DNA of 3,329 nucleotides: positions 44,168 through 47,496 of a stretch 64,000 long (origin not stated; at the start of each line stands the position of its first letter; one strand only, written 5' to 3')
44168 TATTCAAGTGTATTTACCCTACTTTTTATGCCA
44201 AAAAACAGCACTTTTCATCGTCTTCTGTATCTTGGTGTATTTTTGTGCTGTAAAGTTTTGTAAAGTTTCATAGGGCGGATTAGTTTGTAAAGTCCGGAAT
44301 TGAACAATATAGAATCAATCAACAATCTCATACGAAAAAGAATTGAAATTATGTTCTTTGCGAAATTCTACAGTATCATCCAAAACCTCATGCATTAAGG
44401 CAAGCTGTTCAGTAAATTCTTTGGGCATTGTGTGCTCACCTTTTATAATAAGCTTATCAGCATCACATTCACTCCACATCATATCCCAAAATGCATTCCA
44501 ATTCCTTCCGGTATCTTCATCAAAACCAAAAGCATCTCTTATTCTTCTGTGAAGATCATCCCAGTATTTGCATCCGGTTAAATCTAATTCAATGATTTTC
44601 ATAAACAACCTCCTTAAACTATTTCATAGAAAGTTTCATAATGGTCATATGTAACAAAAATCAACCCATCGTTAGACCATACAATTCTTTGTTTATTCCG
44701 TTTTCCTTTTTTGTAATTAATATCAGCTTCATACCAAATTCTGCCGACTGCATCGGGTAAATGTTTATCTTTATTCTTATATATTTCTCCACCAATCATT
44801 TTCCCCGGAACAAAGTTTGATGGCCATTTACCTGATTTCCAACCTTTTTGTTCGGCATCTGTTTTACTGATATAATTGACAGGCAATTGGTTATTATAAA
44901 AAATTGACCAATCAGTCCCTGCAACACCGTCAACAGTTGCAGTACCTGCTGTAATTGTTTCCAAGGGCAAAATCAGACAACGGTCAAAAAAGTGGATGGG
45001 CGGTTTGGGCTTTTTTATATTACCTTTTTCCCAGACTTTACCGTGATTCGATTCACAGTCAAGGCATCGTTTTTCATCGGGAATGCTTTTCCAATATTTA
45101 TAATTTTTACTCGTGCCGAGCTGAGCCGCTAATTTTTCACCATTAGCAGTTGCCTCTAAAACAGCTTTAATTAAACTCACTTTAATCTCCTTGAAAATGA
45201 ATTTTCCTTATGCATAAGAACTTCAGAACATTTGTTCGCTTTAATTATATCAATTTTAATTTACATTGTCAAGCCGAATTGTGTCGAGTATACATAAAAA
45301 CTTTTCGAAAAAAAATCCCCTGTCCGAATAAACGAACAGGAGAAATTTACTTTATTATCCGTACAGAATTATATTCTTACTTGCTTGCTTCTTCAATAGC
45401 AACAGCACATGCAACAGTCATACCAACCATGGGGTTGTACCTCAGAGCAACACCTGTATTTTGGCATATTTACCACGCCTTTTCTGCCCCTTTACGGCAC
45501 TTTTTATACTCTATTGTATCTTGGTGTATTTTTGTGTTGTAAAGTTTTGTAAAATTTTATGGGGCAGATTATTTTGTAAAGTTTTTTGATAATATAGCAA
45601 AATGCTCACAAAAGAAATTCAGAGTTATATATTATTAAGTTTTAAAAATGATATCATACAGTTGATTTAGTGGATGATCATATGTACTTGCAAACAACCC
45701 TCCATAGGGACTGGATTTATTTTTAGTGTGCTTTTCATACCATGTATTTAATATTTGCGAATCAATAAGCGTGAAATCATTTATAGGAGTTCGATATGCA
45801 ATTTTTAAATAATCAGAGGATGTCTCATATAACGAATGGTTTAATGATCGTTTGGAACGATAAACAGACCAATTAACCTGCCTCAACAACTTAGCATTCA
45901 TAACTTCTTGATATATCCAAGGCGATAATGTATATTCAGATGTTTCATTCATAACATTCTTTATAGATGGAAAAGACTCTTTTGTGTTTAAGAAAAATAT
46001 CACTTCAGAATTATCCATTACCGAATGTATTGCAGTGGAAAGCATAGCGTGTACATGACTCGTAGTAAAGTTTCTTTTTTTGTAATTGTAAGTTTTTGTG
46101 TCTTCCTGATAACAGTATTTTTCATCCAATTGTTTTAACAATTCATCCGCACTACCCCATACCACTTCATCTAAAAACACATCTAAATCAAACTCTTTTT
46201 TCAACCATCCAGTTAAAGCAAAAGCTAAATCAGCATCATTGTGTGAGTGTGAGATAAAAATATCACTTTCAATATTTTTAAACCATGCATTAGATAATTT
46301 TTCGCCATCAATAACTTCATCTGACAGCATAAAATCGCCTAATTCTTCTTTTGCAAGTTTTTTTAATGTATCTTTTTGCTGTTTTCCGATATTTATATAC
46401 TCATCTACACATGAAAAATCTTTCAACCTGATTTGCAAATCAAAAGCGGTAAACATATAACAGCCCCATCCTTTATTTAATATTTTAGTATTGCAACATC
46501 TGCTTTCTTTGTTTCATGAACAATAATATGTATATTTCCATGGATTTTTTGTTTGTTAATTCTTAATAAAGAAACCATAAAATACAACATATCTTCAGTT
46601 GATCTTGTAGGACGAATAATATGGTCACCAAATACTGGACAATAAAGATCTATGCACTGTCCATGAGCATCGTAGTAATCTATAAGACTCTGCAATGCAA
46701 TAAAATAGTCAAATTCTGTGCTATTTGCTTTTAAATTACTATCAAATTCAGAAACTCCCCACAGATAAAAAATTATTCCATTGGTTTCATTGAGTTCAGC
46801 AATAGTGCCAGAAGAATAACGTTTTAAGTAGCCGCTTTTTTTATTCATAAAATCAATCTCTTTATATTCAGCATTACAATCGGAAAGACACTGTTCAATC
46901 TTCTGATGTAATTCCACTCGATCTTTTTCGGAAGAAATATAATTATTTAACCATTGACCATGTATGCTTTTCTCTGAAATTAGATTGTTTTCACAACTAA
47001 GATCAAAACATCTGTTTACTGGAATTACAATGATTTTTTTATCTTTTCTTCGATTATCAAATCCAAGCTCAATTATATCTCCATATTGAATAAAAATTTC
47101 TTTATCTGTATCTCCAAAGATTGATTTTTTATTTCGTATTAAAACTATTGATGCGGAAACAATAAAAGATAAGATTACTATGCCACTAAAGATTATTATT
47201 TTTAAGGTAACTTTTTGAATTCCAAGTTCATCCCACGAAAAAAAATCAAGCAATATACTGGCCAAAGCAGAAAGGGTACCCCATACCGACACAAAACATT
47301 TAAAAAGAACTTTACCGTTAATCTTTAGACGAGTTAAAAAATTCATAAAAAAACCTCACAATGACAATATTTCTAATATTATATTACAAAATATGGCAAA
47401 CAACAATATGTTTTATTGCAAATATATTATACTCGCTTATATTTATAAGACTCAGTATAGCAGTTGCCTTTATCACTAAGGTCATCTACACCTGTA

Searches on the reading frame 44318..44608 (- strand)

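Call 4: search_protein_families(library=pfam, proteins=[window:44318-44608:-], max_evalue=1)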
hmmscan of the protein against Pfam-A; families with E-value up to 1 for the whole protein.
window:44318-44608:- (97 aa): 2 families
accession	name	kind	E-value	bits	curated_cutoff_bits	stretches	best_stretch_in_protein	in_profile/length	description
PF01337.24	Barstar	-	1.5e-14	54.2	23.4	1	3-87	1-88/96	Barstar (barnase inhibitor)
PF22893.2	ULD_2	-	0.039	14.6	24.5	0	6-34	16-44/85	Ubiquitin-like domain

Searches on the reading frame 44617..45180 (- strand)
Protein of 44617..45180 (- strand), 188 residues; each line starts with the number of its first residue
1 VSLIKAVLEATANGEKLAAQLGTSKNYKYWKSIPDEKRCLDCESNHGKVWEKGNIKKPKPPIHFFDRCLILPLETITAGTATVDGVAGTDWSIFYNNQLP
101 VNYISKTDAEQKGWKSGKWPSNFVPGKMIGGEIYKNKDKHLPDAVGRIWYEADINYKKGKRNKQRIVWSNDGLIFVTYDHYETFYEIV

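Call 4: search_protein_families(library=pfam, proteins=[window:44617-45180:-], max_evalue=1)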
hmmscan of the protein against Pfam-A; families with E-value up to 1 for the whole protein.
window:44617-45180:- (188 aa): 2 families
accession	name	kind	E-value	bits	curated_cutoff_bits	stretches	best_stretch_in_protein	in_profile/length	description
PF00545.25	Ribonuclease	-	1.4e-11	45.2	24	1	96-187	10-97/98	ribonuclease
PF04233.19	Phage_Mu_F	-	0.0039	18.4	29.6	1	9-69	49-110/112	Phage Mu protein F like protein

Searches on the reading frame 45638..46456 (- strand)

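Call 4: search_protein_families(library=pfam, proteins=[window:45638-46456:-], max_evalue=1)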
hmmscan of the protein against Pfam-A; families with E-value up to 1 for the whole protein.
window:45638-46456:- (273 aa): 2 families
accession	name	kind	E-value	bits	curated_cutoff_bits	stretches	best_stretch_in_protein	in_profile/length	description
PF13676.11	TIR_2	-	0.018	16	28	1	66-112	1-46/122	TIR domain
PF17838.7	PH_16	-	0.021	15.1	22.8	1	106-176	46-116/128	PH domain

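Call 5: search_protein_families(library=padloc, proteins=[window:45638-46456:-], max_evalue=1)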
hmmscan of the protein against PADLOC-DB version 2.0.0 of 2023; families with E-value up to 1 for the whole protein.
window:45638-46456:- (273 aa): 6 families
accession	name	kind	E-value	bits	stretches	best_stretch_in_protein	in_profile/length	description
PDLC00430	ThsB1|ThsB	-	1.5e-74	248.9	1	1-270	1-263/269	TIR-like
PDLC00435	ThsB1|ThsB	-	9.8e-30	102.1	1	17-217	21-216/281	TIR-like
PDLC00423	ThsB1|ThsB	-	2.9e-05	21.8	1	59-97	31-69/190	TIR-like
PDLC05062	PDC-S66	-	0.00015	19.3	1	49-111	136-196/282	-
PDLC00419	ThsB1|ThsB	-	0.001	16.9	1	62-96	26-59/165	TIR-like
PDLC00422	ThsB1|ThsB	-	0.0011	16.5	1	32-98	10-74/194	TIR-like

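Call 6: search_protein_families(library=ncbifam, proteins=[window:45638-46456:-], max_evalue=1)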
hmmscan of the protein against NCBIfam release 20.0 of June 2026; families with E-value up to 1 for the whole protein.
window:45638-46456:- (273 aa): 0 families

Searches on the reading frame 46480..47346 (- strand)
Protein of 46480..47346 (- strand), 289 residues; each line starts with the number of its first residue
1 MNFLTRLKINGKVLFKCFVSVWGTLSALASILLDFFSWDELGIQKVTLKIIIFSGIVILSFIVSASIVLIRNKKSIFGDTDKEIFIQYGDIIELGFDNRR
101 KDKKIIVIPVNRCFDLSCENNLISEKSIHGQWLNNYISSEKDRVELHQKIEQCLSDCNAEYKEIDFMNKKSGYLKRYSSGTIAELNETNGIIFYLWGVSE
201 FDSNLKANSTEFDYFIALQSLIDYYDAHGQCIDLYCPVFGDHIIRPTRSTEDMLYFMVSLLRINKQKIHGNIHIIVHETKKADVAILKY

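Call 4: search_protein_families(library=pfam, proteins=[window:46480-47346:-], max_evalue=1)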
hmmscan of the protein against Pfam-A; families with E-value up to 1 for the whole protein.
window:46480-47346:- (289 aa): 1 family
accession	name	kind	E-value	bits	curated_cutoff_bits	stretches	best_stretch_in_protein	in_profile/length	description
PF20016.6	ThsA_Macro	-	5.9e-33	114.6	25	1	84-277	1-183/183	Thoeris protein ThsA, Macro domain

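Call 5: search_protein_families(library=padloc, proteins=[window:46480-47346:-], max_evalue=1)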
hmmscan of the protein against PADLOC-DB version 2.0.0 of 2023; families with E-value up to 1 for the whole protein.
window:46480-47346:- (289 aa): 6 families
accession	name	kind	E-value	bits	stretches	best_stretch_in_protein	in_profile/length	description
PDLC00408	ThsA1|ThsA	-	5.3e-69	230.9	1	1-287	1-296/297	Macro domain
PDLC00413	ThsA1|ThsA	-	2.1e-29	101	1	8-288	5-270/278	Macro domain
PDLC00415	ThsA1|ThsA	-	4.4e-20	70.1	1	13-284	15-266/281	Macro domain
PDLC00439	ThsA2|ThsA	-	3.5e-19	67.2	1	18-282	20-265/282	Macro domain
PDLC00414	ThsA1|ThsA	-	2.3e-16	57.9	1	18-275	27-265/292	Macro domain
PDLC00410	ThsA1|ThsA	-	1.4e-12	45.4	1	46-278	38-263/281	Macro domain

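Call 6: search_protein_families(library=ncbifam, proteins=[window:46480-47346:-], max_evalue=1)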
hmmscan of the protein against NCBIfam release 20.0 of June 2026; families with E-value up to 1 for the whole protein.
window:46480-47346:- (289 aa): 2 families
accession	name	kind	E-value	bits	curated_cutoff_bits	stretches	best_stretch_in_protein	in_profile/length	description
TIGR00546.1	lnt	equivalog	0.028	13.6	132.9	1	14-71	57-118/395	apolipoprotein N-acyltransferase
NF041560.1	T6SS_Burk_ExIF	subfamily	0.078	12.7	90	1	13-100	127-216/234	putative type VI secretion system effector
